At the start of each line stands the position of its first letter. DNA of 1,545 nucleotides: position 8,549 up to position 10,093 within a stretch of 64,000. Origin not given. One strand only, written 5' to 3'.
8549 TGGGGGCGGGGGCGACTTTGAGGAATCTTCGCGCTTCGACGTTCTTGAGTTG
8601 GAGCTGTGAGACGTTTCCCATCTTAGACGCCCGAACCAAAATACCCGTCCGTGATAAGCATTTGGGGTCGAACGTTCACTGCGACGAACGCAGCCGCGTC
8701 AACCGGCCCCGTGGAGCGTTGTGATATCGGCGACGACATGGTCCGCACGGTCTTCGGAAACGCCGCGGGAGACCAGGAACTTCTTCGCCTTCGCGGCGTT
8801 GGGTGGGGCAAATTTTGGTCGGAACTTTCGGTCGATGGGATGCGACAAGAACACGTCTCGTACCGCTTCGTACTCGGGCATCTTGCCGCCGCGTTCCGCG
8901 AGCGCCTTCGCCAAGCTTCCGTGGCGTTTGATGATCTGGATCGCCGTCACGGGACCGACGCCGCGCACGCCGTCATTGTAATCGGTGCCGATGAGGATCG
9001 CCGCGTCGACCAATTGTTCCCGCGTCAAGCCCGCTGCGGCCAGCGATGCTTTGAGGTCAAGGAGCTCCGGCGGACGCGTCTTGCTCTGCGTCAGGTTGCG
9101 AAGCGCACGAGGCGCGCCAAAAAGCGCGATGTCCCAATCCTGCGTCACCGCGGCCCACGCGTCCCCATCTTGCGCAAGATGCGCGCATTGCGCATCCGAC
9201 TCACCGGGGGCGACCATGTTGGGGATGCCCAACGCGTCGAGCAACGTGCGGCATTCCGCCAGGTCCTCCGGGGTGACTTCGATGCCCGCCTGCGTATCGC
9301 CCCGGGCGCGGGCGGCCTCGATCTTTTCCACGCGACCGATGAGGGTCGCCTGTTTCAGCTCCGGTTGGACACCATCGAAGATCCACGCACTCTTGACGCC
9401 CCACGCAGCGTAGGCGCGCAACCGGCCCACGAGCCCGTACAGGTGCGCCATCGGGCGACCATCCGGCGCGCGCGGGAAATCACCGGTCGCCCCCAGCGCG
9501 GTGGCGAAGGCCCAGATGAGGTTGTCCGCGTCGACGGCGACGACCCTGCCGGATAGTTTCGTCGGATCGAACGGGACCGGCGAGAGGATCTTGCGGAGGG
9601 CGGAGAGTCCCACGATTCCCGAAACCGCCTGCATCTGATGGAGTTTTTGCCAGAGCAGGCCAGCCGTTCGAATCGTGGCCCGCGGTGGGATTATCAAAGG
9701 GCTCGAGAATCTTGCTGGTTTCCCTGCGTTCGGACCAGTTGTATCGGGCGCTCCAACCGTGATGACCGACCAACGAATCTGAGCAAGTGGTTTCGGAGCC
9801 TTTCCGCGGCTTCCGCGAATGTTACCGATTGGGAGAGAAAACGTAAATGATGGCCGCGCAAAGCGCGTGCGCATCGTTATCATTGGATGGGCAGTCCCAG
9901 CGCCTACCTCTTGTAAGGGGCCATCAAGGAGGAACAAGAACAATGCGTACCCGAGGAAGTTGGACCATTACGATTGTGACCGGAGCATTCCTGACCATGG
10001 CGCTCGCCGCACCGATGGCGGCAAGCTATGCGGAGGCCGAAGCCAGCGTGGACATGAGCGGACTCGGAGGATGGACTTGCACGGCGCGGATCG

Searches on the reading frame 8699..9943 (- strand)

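Call 3: search_protein_families(library=pfam, proteins=[window:8699-9943:-], max_evalue=0.1)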
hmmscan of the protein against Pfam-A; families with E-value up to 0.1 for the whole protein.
window:8699-9943:- (414 aa): 5 families
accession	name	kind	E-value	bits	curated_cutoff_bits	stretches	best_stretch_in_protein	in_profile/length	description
PF00867.23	XPG_I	-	1.4e-23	83.5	24.9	1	239-321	1-89/89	XPG I-region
PF01367.25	5_3_exonuc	-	4e-05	24.5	40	1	307-351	2-48/97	5'-3' exonuclease, C-terminal SAM fold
PF00752.23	XPG_N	-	6e-05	23.9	22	1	112-207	2-97/101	XPG N-terminal domain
PF12813.12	XPG_I_2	-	0.02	14.9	24.2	1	243-277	24-59/240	XPG domain containing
PF21102.3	DprA_N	-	0.03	14.5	22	1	327-349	14-36/64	DprA-like N-terminal HHH domain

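Call 4: search_protein_families(library=ncbifam, proteins=[window:8699-9943:-], max_evalue=0.1)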
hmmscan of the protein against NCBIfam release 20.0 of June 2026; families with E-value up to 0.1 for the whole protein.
window:8699-9943:- (414 aa): 6 families
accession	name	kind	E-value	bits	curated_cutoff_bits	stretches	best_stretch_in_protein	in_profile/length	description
TIGR03674.1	fen_arch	equivalog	6.9e-66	222.7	351.95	1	115-408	4-324/338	flap endonuclease-1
TIGR00600.1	rad2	subfamily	2e-28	99.3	1204.4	2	221-342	772-892/1039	DNA excision repair protein (rad2)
NF004397.1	PRK05755.1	equivalog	8.7e-05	21.2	720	1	227-349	88-213/889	DNA polymerase I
TIGR00593.1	pola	equivalog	0.00051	18.5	600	1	227-349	85-213/890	DNA polymerase I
NF007017.0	PRK09482.1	equivalog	0.0014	18.3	261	1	295-350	154-211/257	flap endonuclease Xni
NF011547.0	PRK14976.1-4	equivalog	0.033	13.5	305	1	304-345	173-216/291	5'-3' exonuclease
